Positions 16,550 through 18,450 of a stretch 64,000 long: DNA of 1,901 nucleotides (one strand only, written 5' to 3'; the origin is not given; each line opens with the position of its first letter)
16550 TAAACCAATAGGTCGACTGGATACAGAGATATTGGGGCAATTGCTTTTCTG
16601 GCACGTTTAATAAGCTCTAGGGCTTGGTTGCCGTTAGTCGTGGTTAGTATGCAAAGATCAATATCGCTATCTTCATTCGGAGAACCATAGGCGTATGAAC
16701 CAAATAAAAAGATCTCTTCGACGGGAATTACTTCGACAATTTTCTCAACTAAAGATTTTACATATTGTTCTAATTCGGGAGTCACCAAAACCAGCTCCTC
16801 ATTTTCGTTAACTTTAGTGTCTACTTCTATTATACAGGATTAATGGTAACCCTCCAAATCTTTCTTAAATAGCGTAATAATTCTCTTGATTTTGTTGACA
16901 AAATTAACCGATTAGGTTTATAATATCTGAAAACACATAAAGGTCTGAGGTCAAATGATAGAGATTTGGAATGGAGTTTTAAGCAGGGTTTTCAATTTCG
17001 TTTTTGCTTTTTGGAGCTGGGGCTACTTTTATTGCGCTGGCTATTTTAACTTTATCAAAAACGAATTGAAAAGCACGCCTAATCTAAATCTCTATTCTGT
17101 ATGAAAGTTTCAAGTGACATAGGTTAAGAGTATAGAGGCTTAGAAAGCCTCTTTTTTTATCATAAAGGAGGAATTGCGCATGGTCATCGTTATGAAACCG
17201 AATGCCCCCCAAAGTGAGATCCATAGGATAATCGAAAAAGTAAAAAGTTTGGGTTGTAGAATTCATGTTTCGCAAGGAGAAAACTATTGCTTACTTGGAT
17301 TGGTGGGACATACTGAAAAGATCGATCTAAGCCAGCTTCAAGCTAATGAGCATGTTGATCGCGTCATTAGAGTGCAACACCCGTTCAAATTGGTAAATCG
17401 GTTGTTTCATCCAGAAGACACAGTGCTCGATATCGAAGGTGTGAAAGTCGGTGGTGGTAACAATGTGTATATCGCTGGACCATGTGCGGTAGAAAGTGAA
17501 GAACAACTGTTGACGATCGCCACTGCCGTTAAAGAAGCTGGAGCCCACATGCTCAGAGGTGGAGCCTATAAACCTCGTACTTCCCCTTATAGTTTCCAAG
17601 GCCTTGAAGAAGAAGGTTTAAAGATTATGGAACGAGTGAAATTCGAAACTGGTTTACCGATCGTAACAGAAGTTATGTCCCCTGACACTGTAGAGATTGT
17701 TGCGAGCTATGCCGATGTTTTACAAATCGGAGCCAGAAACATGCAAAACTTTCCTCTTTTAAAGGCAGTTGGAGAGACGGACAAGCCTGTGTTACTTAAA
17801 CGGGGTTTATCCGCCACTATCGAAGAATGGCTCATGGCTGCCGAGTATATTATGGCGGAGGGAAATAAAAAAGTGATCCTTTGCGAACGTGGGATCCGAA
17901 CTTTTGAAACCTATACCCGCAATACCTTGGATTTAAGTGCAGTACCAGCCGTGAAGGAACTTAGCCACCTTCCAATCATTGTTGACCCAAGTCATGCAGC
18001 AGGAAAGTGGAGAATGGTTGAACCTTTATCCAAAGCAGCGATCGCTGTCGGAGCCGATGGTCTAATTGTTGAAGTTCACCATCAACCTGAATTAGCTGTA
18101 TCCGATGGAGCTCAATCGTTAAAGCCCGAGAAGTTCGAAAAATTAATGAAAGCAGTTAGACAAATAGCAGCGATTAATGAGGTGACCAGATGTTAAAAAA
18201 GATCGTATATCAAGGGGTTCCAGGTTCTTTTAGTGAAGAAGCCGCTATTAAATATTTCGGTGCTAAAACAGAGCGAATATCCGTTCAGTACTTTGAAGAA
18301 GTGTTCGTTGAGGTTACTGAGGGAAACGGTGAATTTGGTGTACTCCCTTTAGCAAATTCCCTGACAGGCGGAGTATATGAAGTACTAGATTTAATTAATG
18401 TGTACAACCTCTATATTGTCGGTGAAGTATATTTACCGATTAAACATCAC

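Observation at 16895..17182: Aromatic-rich leader peptide plus terminator: candidate attenuator for aroF-pheA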

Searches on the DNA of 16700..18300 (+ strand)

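Call 3: search_rna_families(source=window, start=16700, end=17400, threshold=evalue, max_evalue=10, show_alignments=3)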
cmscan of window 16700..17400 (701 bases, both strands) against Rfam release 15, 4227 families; matches with E-value up to 10: 6.
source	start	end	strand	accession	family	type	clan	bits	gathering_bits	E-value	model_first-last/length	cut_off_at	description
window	17126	17216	+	RF02900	AaHKsRNA82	Gene; sRNA;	-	23.1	51.4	0.53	1-81/81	no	Aggregatibacter sRNA 82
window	16878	16914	+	RF04072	mir-7386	Gene; miRNA;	-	17.1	44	2.4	8-50/59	no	mir-7386 microRNA precursor family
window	17060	17157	+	RF01859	Phe_leader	Cis-reg; leader;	-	17.1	55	4.7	1-125/125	no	Phenylalanine leader peptide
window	17121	17161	+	RF04319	BTncRNA_FopS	Gene; sRNA;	-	16.6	56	7.5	25-71/71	no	Bacteroidetes FopS (family of paralogous sRNAs)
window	17031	17188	+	RF03096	RAGATH-19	Gene; sRNA;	-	15.4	85.6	9.9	1-141/141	no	RAGATH-19 RNA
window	17130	17204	-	RF00082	SraG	Gene; sRNA;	-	15.2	50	6.3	1-177/177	no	SraG RNA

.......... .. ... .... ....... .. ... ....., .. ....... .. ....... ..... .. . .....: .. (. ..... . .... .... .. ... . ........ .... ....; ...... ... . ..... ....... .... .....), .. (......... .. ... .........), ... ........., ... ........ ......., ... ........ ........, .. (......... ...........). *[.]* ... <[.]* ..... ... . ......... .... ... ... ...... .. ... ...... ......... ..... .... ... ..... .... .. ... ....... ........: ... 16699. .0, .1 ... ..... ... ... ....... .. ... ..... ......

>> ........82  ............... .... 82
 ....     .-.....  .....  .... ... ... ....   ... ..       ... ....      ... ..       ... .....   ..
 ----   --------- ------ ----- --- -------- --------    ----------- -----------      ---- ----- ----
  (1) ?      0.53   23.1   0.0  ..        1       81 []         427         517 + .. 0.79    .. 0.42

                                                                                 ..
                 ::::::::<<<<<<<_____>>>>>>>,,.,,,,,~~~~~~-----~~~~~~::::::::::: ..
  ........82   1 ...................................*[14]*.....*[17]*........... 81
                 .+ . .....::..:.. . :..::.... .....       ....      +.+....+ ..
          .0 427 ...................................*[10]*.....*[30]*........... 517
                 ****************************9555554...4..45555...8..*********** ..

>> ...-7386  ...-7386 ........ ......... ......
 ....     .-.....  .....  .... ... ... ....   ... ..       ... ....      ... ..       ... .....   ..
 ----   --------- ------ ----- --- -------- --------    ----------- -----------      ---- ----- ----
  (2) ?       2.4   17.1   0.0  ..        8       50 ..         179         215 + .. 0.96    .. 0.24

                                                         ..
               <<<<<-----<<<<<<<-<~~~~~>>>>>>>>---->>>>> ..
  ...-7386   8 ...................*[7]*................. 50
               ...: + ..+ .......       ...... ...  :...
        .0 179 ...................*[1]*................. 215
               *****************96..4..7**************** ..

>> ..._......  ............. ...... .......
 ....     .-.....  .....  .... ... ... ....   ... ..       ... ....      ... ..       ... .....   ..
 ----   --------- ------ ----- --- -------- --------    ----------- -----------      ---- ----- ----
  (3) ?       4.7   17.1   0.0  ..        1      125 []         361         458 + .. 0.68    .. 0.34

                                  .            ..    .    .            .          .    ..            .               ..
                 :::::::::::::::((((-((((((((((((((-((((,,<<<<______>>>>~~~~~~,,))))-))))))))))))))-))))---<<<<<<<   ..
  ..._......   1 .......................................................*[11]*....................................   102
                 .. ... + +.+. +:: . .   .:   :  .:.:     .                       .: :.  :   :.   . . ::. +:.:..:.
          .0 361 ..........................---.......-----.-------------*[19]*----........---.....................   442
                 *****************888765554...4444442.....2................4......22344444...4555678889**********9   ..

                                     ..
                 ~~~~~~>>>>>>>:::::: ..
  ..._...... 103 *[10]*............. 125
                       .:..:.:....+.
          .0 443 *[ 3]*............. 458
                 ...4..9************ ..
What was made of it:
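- On Rfam Phe_leader (RF01859): 17.1 bits against 55, E=4.7; the match rests mainly on the terminator (call 3).
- On T-box leader (RF00230): No hit at E up to 10 in 16700-17400 (call 3).
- Checked: No T-box: the Rfam E-value scan of 16700-17400 gives only noise, with Phe_leader at 17.1 bits against a gathering score of 55 (call 3).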

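Call 8: search_dna_similar(query=window:16800-18300:+, collection=phages, mode=near)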
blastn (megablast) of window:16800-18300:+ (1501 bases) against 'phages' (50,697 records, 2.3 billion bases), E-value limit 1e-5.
No match.
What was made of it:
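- Tried and rejected: No match; not relevant to the finding (call 8).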

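Call 21: search_rna_families(sources=[L165, L166, L167, L168, L005, L006, L007, L008, L009, L010, L011, L012, L013, L014, L015, L016, L017, L018, L019, L023], threshold=gathering)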
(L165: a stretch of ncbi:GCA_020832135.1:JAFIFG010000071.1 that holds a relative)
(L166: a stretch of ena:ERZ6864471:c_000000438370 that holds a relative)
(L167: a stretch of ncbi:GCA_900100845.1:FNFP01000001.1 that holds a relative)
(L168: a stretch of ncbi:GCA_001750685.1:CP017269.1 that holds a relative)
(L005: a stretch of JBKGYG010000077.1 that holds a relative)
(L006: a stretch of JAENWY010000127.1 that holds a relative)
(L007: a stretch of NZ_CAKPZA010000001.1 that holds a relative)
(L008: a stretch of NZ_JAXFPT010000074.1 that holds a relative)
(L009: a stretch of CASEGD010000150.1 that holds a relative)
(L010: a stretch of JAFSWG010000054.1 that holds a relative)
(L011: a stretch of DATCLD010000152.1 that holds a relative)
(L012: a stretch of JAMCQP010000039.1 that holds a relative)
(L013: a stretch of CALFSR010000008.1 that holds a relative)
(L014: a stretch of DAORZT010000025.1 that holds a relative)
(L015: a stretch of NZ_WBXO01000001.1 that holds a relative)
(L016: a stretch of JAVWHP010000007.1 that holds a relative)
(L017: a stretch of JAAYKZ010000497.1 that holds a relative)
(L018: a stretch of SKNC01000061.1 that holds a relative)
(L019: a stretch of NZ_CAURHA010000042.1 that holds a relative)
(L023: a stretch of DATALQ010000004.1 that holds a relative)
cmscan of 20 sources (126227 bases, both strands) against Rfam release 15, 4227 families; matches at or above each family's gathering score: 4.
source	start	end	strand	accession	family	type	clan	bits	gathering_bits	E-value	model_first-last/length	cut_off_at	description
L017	2672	2935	+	RF00230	T-box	Cis-reg; leader;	-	133.2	93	4.2e-29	1-219/219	no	T-box leader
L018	2036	2310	+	RF00230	T-box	Cis-reg; leader;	-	117.9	93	3.7e-25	1-219/219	no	T-box leader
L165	1736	1998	-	RF00230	T-box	Cis-reg; leader;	-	112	93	1.2e-23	1-219/219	no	T-box leader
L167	1719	1980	-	RF00230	T-box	Cis-reg; leader;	-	104.7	93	9.3e-22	1-219/219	no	T-box leader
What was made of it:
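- Closest known: T-box leaders upstream of aromatic-pathway genes in Firmicutes. Same: They occupy the same position and give the same output: conditional termination before aroF. aroF homologues in L017 and L018 carry a T-box (call 21).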
